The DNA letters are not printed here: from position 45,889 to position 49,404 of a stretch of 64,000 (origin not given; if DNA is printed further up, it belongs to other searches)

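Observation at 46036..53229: Giant protein is an internal duplication with an unusual anchor-ectodomain-TM cluster-ectodomain-anchor layout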

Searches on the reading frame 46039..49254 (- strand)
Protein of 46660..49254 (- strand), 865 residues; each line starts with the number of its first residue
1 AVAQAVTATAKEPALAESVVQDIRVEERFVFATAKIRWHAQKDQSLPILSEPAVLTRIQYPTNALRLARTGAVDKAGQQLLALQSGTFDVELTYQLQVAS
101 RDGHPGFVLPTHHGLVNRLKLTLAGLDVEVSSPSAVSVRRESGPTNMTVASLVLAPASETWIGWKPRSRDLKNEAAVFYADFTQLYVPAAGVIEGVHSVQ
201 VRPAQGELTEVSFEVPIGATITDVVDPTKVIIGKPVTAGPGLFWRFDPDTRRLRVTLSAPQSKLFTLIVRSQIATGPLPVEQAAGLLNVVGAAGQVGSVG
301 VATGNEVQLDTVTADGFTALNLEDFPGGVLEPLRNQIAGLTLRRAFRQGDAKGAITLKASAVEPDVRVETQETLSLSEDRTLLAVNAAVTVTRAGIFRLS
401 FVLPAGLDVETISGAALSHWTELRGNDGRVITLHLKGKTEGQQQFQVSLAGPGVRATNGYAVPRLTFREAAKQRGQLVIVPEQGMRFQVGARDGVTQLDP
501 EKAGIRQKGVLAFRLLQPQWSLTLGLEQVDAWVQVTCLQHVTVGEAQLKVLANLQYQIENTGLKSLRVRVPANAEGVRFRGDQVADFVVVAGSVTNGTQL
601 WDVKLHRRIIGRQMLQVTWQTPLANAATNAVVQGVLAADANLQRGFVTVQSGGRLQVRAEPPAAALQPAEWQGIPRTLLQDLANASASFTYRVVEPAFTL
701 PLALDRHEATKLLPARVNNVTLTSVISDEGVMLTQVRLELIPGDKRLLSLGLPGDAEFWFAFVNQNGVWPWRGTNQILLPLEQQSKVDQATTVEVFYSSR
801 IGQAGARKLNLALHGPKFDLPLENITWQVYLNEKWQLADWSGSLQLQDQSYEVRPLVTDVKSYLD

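Call 20: search_protein_representatives(protein=window:46660-49254:-)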
Query: 865 residues. Proteins with E-value up to 0.001 (for the whole library): 2233; up to 1e-10: 1284; up to 1e-30: 510. The best 150 are listed.
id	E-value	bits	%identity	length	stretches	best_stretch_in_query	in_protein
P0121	0.0e+00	1119.0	56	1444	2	4-864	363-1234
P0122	0.0e+00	1070.2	43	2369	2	13-864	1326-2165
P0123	1.3e-288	976.3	36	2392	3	14-863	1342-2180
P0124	4.7e-277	938.1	39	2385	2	19-850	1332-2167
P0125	2.2e-271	919.3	38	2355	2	14-864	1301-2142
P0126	6.9e-271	917.7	36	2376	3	3-848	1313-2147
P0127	2.2e-270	916.0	37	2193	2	15-864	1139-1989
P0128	5.0e-261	885.1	44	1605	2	13-864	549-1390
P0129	1.5e-252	857.0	37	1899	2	7-865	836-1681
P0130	9.5e-251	851.1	36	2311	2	12-865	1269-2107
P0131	1.8e-248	843.6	36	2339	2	12-864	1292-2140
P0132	6.2e-247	838.5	51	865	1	14-828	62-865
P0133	3.0e-246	836.2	65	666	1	269-852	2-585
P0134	2.5e-243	826.6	36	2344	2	14-864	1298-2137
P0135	2.7e-232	790.1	33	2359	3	10-864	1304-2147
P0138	9.2e-226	768.4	33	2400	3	14-848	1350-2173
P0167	1.3e-164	566.2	37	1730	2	10-418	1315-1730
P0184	4.0e-143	495.1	27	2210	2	22-848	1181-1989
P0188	9.9e-140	483.9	36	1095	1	14-848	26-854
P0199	3.3e-130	452.4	26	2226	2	6-851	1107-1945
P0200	3.4e-130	452.3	27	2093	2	60-851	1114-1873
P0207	8.0e-128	444.5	23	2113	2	26-846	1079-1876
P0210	5.1e-127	441.8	25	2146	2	22-849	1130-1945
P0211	5.9e-127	441.6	28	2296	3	7-850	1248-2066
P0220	6.1e-125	435.0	30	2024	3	18-765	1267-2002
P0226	3.4e-123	429.2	25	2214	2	41-845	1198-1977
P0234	2.3e-120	419.8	27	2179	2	29-834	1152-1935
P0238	1.2e-118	414.1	24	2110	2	84-849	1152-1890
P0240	1.5e-118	413.8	29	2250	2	19-852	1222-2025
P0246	6.3e-117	408.5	25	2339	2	16-849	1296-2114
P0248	1.1e-116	407.6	24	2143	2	27-854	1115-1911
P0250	1.6e-116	407.1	33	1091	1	16-854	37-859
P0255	1.6e-115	403.8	26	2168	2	30-848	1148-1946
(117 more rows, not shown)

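Call 22: find_encoding_contigs(protein=P0250, flank=10000, max_places=3)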
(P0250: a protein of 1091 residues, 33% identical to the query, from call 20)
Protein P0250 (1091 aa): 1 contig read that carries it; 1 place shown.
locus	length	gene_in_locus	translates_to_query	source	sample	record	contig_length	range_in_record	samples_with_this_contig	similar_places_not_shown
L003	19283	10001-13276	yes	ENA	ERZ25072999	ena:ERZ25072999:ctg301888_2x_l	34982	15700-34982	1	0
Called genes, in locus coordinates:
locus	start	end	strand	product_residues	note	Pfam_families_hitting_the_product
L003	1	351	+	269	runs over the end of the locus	PF00903:Glyoxalase (faint)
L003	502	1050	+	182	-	PF04542:Sigma70_r2, PF08281:Sigma70_r4_2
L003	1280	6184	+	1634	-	PF12450:vWF_A, PF00092:VWA, PF13519:VWA_2, PF13768:VWA_3, PF12034:YfbK_C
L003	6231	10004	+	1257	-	-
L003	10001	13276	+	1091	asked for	-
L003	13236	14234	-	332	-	PF13676:TIR_2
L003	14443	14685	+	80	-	-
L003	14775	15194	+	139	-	PF02518:HATPase_c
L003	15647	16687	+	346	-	PF13517:FG-GAP_3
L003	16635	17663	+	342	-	-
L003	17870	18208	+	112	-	-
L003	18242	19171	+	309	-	PF13517:FG-GAP_3 (faint)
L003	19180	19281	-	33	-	?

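Call 23: find_encoding_contigs(protein=P0188, flank=10000, max_places=3)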
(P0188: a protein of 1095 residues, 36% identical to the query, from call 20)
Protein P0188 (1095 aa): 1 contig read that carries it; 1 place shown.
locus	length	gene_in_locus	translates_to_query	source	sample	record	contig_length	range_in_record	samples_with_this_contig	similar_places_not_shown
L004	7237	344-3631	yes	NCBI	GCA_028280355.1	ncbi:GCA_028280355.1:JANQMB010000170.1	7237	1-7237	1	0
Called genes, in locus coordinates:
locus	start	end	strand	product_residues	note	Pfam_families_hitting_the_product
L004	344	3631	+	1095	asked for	-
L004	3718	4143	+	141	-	PF03965:Penicillinase_R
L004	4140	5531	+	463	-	PF05569:Peptidase_M56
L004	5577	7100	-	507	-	-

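Call 43: find_related_loci(query=A2, collection=genome_contigs, flank=10000)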
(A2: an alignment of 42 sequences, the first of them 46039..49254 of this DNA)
Query A2 (1072 aa) in genome_contigs; peptide patterns used: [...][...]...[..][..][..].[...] (x = any residue, [..] = any of these).
599 stretches matched a pattern (row limit reached: there are more); 595 encode a relative of the query (tblastn E <= 1e-3); the best 80 are kept; 80 distinct loci.
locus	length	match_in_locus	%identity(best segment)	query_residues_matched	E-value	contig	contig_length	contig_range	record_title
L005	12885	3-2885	83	112-1070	0e+0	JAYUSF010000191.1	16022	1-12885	MAG: Verrucomicrobiota bacterium isolate GL117_UP_concoct_13 GL117_UP_concoct_13_190, whole genome shotgun sequence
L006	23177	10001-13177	73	11-1066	0e+0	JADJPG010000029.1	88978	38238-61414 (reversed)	MAG: Verrucomicrobia bacterium isolate Fred_18-Q3-R57-64_BATAC.349 tig00020809-10-888470, whole genome shotgun sequence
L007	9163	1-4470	68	12-1067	0e+0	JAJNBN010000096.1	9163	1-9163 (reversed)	MAG: Verrucomicrobia bacterium isolate C_No_T20_B_bin.127 scaffold_6705, whole genome shotgun sequence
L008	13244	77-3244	66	11-1066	0e+0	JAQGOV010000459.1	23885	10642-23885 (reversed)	MAG: Verrucomicrobiales bacterium isolate RYN_622 scaffold_6945475, whole genome shotgun sequence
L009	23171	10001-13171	67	4-1067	0e+0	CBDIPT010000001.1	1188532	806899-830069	MAG: Limisphaerales bacterium isolate CRY1-m2-bin11 genome assembly, contig: CRY1-CANU-15, whole genome shotgun sequence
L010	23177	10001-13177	68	10-1066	0e+0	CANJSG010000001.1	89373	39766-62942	MAG: Verrucomicrobia bacterium isolate RH-23may17-314 genome assembly, contig: RH-23may17-C1779, whole genome shotgun se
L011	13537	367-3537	65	14-1060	0e+0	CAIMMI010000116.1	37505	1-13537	MAG: uncultured Verrucomicrobia bacterium isolate Ja1_bin-3224 genome assembly, contig: bin-3224:116/362, whole genome s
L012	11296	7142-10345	66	8-1067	0e+0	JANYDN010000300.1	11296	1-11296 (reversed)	MAG: Verrucomicrobia bacterium isolate 336R_metabinner_66 336R_k141_1248058, whole genome shotgun sequence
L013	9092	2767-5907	65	10-1064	0e+0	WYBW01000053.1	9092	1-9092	MAG: Verrucomicrobiia bacterium isolate VER1 k127_163006, whole genome shotgun sequence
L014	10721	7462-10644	65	10-1062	0e+0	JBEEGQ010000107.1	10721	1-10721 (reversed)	MAG: Verrucomicrobiota bacterium isolate BP_782 scaffold_3704472, whole genome shotgun sequence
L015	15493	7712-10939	67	11-1071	0e+0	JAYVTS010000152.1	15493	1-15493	MAG: Verrucomicrobiota bacterium isolate GL74_UP_concoct_47 GL74_UP_concoct_47_151, whole genome shotgun sequence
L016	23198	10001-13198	64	1-1047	0e+0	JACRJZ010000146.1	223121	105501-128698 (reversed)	MAG: Verrucomicrobia bacterium isolate NC_groundwater_1842_Pr3_B-0.1um_64_53 SR-2_scaffold_141_3440290, whole genome sho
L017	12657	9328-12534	63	3-1064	0e+0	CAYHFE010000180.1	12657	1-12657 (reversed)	MAG TPA_asm: uncultured Verrucomicrobiota bacterium isolate ERP119702_co1_132 genome assembly, contig: NODE_6271_length_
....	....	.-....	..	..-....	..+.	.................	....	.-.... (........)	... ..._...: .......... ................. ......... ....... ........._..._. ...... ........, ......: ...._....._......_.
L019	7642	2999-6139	63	15-1054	0e+0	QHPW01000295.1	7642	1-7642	MAG: Verrucomicrobia bacterium isolate AV2 14_0903_13_30cm_scaffold_3399253_curated, whole genome shotgun sequence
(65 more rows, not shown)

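Call 44: predict_structure(alignment_id=A2)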
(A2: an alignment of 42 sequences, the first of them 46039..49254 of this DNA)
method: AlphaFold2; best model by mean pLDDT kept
length: 1072 residues; sequences in the alignment: 42
mean_pLDDT: 87.2   pTM: 0.46
mean pLDDT of the five models: 87.2, 87.0, 85.3, 85.1, 84.8
residues with pLDDT >= 90: 640; 70-90: 332; 50-70: 68; < 50: 32
segments of 3 or more residues with pLDDT < 50: 1-10, 233-238, 708-712, 852-854, 1067-1072
pLDDT, mean of each block of 10 residues (from residue 1): 32 80 92 94 90 91 86 71 91 93 90 90 84 89 84 89 80 86 95 95 92 94 84 50 88 92 93 93 94 93 93 93 93 88 93 92 93 93 97 89 95 96 93 92 97 82 94 96 89 95 90 95 91 96 92 95 93 95 95 91 93 96 89 94 95 85 91 92 80 93 73 77 90 93 89 90 88 87 73 92 79 91 93 86 84 55 82 90 93 91 90 93 95 90 66 71 88 90 96 83 74 88 85 79 63 74 53 36
secondary structure, 60 per line:
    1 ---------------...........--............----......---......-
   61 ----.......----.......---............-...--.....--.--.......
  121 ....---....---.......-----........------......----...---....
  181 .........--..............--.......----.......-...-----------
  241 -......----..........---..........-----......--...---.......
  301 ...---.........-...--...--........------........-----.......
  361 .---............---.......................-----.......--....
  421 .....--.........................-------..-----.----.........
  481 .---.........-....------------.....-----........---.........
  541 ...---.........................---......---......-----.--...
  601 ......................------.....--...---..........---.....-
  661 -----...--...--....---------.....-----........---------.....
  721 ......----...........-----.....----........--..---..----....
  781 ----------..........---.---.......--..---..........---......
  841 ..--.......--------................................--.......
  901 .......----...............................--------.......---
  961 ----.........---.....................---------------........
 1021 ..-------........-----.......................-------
elements in order (helices of 4 or more, strands of 3 or more residues): E16-26 E29-40 E45-50 E54-59 E65-71 E76-82 E86-97 E99-101 E104-108 E114-124 E128-131 E135-141 E147-154 E161-166 E177-189 E192-205 E208-214 E219-225 E242-247 E252-261 E265-274 E280-285 E288-290 E294-303 E307-315 E317-319 H327-334 E341-348 E354-361 E365-376 E380-402 E408-414 E417-425 E428-452 E472-481 E485-493 E495-498 E511-515 E521-528 E532-543 E547-571 E575-580 E584-589 E598-622 E629-633 E636-638 E642-651 E655-659 E666-668 H676-679 E689-693 E699-706 E716-726 E731-741 E747-751 E756-763 E777-780 E791-800 E808-814 E822-831 E835-842 E845-851 H860-891 H894-907 H912-942 H951-957 H965-973 H977-997 E1013-1022 E1030-1037 H1043-1065

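Call 50: fold_search(model_id=the predicted structure, library=pdb)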
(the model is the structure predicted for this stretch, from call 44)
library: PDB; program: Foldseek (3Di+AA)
matches with E <= 10: 1204; with E <= 0.001: 106
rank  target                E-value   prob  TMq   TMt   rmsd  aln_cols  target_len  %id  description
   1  8b6l_O                4.1e-11  1.00  0.13  0.22  36.9       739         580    9  Subtomogram average of the human Sec61-TRAP-OSTA-translocon (released 2022-12-07)
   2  6s7o_E                7.3e-10  1.00  0.13  0.23  36.6       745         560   10  Cryo-EM structure of human oligosaccharyltransferase complex OST-A (released 2019-12-18)
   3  8pn9_E                6.9e-09  1.00  0.13  0.23  36.5       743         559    9  Structure of human oligosaccharyltransferase OST-A complex bound to NGI-1 (released 2024-05-08)
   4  6s7t_E                7.6e-09  1.00  0.14  0.31  20.0       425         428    8  Cryo-EM structure of human oligosaccharyltransferase complex OST-B (released 2019-12-18)
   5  8t2v_A                1.9e-08  1.00  0.14  0.15  32.4       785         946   10  Cryo-EM Structures of Full-length Integrin alphaIIbbeta3 in Native Lipids (released 2023-07-26)
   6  4g1m_A                8.8e-08  1.00  0.13  0.15  35.6       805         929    8  Re-refinement of alpha V beta 3 structure (released 2012-12-12)
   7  4mmx_A                1.1e-07  1.00  0.14  0.16  33.4       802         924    8  Integrin AlphaVBeta3 ectodomain bound to the tenth domain of Fibronectin (released 2014-03-26)
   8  3fcs_A                1.1e-07  1.00  0.13  0.14  39.9       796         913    9  Structure of complete ectodomain of integrin aIIBb3 (released 2009-01-20)
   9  8xen_A                1.6e-07  1.00  0.14  0.15  24.4       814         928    7  Cryo-EM structure of integrin ITGAV/ITGB3 complex, conformation 4 (released 2024-12-18)
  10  4cak_A                1.8e-07  1.00  0.09  0.10  40.1       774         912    9  Three-dimensional reconstruction of intact human integrin alphaIIbbeta3 in a phospholipid bilayer nanodisc (released 2013-10-30)
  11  6c26_1                2.0e-07  1.00  0.16  0.35  22.9       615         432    8  The Cryo-EM structure of a eukaryotic oligosaccharyl transferase complex (released 2018-01-31)
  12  4mmz_A                2.2e-07  1.00  0.14  0.15  35.0       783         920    8  Integrin AlphaVBeta3 ectodomain bound to an antagonistic tenth domain of Fibronectin (released 2014-03-26)
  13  4nen_A                2.2e-07  1.00  0.10  0.10  33.5       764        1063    8  An internal ligand-bound, metastable state of a leukocyte integrin, aXb2 (released 2014-01-15)
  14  9e8a_A                2.2e-07  1.00  0.12  0.13  33.7       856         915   10  Integrin aIIbb3 bent conformation from human platelet membrane crude preparation (released 2025-10-15)
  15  7oci_A                2.3e-07  1.00  0.15  0.34  22.8       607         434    8  Cryo-EM structure of yeast Ost6p containing oligosaccharyltransferase complex (released 2022-02-16)
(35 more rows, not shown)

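Call 72: list_cluster_members(proteins=[P0207, P0238, P0248, P0210, P0199, P0226, P0184, P0200, P0188, P0123])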
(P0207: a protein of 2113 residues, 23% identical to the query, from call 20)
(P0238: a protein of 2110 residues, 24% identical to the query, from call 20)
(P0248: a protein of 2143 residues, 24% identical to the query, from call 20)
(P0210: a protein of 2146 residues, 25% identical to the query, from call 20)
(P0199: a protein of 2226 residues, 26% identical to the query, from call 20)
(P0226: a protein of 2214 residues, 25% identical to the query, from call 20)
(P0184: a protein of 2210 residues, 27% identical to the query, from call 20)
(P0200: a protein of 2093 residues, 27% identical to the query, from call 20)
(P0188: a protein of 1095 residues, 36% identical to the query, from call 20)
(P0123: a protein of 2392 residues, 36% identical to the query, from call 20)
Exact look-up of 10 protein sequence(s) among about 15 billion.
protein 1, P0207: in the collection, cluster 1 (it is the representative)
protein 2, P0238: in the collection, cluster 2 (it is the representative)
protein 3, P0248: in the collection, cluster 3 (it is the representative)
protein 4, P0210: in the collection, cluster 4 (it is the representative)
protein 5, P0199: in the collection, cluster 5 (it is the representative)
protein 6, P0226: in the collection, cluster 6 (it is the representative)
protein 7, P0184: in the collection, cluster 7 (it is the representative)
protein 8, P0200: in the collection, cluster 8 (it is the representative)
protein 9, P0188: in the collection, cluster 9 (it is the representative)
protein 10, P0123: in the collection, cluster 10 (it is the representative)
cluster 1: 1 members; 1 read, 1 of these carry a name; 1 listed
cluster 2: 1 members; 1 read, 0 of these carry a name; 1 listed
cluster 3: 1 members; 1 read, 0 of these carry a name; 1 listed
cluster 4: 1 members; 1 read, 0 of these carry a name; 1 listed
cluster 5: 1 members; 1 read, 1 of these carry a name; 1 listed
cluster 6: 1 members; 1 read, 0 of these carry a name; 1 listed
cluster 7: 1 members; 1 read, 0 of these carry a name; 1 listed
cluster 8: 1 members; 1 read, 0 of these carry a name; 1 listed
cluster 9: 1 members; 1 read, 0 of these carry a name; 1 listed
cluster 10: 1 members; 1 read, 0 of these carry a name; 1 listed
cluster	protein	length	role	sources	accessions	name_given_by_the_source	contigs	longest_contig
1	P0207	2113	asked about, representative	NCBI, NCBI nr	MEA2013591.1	MAG: hypothetical protein U9O87_11050 [Verrucomicrobiota bacterium] | hypothetical protein [Verrucomicrobiota bacterium]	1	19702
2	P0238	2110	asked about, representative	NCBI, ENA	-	-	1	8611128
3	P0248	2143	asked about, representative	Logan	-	-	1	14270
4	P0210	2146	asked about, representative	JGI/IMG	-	-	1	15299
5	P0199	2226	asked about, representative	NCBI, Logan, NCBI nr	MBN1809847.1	MAG: hypothetical protein JW909_12340 [Planctomycetes bacterium] | hypothetical protein [Planctomycetota bacterium]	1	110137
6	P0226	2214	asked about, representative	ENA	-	-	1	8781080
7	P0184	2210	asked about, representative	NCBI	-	-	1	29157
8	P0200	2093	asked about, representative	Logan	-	-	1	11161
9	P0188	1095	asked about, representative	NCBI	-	-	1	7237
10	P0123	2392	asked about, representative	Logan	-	-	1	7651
